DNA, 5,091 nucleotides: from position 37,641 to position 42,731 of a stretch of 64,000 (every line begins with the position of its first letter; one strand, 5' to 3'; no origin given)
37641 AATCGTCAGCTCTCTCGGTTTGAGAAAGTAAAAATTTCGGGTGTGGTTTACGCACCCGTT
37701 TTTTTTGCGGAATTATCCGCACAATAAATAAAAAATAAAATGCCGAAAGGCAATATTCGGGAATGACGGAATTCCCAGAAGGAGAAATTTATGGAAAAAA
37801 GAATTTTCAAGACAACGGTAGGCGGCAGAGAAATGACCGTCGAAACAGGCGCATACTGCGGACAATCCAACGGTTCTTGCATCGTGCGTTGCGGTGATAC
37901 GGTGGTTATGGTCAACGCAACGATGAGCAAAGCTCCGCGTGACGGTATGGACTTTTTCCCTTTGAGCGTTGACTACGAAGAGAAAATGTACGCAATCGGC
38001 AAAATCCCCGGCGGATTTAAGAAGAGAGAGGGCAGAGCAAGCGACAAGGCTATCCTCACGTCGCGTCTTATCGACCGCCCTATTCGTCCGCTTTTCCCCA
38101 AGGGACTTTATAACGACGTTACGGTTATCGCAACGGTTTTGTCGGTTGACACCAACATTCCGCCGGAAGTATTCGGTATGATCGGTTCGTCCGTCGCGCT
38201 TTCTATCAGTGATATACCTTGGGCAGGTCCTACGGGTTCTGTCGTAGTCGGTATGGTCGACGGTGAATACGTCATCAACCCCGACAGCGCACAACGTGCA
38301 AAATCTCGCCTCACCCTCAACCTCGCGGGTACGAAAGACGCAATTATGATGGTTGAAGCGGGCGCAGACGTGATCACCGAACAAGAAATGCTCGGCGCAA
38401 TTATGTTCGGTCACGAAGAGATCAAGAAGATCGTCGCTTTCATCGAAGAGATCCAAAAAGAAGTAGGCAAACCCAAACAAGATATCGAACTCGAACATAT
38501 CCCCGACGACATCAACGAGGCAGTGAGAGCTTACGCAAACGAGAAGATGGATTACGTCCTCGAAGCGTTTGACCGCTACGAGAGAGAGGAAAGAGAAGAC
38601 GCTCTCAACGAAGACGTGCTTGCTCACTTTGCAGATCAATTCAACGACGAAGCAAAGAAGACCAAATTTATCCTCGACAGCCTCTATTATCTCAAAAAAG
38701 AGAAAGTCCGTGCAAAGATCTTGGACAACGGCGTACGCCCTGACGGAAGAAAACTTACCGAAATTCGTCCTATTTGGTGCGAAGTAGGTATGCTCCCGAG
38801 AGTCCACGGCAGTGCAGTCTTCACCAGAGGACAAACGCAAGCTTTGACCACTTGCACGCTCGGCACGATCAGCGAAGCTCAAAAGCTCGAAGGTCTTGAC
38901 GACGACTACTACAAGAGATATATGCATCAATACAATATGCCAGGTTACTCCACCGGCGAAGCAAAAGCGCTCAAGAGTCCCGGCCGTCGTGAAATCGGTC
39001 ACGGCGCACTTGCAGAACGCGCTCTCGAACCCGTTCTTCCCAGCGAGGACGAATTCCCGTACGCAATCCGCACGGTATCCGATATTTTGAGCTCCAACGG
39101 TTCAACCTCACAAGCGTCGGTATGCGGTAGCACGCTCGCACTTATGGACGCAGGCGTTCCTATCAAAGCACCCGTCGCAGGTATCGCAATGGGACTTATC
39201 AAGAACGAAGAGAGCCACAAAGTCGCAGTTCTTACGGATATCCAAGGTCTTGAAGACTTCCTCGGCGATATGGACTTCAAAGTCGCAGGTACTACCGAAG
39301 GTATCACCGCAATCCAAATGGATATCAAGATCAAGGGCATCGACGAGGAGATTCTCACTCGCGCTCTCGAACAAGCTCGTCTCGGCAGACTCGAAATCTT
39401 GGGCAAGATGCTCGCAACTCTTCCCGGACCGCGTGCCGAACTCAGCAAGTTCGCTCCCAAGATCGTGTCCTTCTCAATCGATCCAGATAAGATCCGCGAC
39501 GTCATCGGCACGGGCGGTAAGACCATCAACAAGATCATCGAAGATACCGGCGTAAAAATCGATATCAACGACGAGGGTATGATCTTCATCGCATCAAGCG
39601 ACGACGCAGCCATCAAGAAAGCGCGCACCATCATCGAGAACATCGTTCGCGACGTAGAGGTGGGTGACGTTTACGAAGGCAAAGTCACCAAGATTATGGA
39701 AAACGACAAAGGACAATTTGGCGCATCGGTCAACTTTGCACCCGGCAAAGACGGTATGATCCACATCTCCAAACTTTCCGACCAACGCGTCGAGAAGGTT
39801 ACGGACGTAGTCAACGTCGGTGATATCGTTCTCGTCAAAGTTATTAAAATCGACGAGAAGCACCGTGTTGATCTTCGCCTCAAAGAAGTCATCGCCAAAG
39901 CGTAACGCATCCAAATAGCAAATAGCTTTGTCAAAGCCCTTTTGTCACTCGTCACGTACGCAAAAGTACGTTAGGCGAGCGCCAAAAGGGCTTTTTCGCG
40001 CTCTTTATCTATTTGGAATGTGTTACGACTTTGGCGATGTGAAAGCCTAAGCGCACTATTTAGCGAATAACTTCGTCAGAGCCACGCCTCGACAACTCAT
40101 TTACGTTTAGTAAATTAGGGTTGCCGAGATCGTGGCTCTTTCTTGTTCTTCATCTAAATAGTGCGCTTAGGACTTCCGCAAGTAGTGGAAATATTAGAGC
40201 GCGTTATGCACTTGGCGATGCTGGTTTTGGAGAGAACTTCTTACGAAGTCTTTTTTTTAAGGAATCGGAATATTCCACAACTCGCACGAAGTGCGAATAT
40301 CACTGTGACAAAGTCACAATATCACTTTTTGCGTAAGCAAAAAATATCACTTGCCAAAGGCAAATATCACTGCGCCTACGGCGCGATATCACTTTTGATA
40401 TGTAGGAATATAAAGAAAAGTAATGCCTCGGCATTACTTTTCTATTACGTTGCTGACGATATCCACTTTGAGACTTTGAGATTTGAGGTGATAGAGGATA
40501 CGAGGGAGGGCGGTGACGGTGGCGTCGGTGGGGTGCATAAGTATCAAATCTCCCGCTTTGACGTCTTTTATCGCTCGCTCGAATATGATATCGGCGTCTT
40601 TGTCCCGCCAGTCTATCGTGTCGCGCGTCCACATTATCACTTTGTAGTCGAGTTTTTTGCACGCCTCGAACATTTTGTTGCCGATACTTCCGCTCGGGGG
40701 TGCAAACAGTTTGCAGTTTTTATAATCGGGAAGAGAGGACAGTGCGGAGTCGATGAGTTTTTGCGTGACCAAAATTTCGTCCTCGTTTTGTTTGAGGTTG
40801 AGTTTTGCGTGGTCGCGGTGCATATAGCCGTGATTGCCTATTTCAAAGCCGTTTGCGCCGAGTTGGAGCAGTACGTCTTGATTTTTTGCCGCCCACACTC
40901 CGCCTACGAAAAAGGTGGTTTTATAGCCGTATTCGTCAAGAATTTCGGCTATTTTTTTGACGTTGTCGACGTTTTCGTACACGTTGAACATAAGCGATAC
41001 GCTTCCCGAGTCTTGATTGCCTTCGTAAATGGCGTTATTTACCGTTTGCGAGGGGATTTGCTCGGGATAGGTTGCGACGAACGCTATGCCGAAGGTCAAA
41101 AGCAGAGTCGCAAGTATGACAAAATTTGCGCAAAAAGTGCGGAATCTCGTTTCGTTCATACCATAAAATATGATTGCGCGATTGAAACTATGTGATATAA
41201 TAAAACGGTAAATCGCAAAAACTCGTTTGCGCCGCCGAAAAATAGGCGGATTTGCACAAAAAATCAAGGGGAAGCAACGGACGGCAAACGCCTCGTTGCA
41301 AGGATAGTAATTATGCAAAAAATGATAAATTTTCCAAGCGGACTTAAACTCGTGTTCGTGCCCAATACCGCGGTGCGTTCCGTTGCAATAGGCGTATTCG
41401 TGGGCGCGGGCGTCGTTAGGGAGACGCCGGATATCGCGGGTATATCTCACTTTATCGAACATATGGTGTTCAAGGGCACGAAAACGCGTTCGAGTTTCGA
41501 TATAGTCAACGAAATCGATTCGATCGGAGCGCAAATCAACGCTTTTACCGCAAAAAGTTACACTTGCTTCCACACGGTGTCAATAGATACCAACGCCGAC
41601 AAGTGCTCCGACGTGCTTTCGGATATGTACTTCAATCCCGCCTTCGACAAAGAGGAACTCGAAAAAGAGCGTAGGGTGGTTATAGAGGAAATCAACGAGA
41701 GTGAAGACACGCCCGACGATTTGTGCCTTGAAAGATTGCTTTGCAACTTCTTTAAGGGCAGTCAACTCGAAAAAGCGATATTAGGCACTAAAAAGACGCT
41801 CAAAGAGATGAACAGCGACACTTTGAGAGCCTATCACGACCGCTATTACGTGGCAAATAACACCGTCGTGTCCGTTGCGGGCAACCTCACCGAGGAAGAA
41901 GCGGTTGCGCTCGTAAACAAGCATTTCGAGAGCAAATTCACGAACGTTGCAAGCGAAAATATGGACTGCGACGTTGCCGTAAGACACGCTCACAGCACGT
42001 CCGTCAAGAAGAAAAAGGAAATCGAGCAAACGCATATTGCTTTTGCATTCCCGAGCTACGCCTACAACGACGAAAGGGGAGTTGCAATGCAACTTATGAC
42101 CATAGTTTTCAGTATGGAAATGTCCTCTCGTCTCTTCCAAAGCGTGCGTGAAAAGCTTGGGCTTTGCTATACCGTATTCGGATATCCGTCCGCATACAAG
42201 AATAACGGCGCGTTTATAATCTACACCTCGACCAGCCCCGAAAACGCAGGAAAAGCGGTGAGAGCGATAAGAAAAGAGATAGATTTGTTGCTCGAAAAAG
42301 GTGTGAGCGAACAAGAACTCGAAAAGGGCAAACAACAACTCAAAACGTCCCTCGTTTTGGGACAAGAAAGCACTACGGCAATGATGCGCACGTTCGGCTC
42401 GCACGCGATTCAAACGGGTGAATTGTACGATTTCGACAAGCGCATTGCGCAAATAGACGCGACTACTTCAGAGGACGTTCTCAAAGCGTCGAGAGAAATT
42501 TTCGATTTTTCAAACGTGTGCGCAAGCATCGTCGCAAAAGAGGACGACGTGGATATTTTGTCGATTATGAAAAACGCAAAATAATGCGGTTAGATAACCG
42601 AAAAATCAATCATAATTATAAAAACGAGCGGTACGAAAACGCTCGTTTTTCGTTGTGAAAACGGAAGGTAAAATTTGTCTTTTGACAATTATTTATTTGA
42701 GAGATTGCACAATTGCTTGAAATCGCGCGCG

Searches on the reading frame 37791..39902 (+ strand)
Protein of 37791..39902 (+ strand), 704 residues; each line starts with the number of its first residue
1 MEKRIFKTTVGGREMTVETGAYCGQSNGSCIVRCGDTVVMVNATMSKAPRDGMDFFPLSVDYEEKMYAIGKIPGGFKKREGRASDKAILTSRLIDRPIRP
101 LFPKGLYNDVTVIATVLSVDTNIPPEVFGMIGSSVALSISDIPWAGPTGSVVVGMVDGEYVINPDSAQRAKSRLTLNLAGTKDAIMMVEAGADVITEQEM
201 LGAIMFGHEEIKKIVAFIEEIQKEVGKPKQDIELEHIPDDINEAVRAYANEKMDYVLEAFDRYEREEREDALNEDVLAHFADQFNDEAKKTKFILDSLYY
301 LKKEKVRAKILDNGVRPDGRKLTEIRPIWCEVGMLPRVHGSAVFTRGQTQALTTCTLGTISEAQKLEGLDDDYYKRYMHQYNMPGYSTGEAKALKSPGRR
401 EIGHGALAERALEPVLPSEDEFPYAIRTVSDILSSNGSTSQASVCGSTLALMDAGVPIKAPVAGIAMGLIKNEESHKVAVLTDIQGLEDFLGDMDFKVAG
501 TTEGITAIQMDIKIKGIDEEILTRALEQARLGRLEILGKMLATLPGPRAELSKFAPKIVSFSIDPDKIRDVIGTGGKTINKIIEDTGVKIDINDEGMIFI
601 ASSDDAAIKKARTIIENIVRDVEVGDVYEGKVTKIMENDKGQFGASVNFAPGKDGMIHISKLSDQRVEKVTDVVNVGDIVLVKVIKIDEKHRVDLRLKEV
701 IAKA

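Call 66: search_protein_families(library=pfam, proteins=[window:37791-39902:+], max_evalue=1e-8)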
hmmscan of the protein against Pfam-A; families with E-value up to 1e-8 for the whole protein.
window:37791-39902:+ (704 aa): 5 families
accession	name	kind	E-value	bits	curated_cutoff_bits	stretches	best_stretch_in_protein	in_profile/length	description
PF01138.27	RNase_PH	-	1.7e-59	200.3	25.5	2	12-143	2-130/130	3' exoribonuclease family, domain 1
PF03725.20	RNase_PH_C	-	3.2e-20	72.3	20.8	1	147-209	2-66/67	3' exoribonuclease family, domain 2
PF00575.29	S1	-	5.9e-14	52.6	22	1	622-696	2-72/74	S1 RNA binding domain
PF03726.19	PNPase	-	1.2e-12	48.6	24.6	1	241-321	2-81/81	Polyribonucleotide nucleotidyltransferase, RNA binding domain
PF00013.35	KH_1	-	2.3e-11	43.7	21.5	1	559-616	2-65/66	KH domain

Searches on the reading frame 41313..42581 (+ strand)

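Call 66: search_protein_families(library=pfam, proteins=[window:41313-42581:+], max_evalue=1e-8)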
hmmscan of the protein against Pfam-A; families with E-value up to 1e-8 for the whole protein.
window:41313-42581:+ (423 aa): 2 families
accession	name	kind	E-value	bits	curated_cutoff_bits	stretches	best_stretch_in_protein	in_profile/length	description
PF05193.26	Peptidase_M16_C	-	7.6e-44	150.2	23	1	167-343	3-181/181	Peptidase M16 inactive domain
PF00675.25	Peptidase_M16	-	2e-36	125.6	22.3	1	19-160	7-149/149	Insulinase (Peptidase family M16)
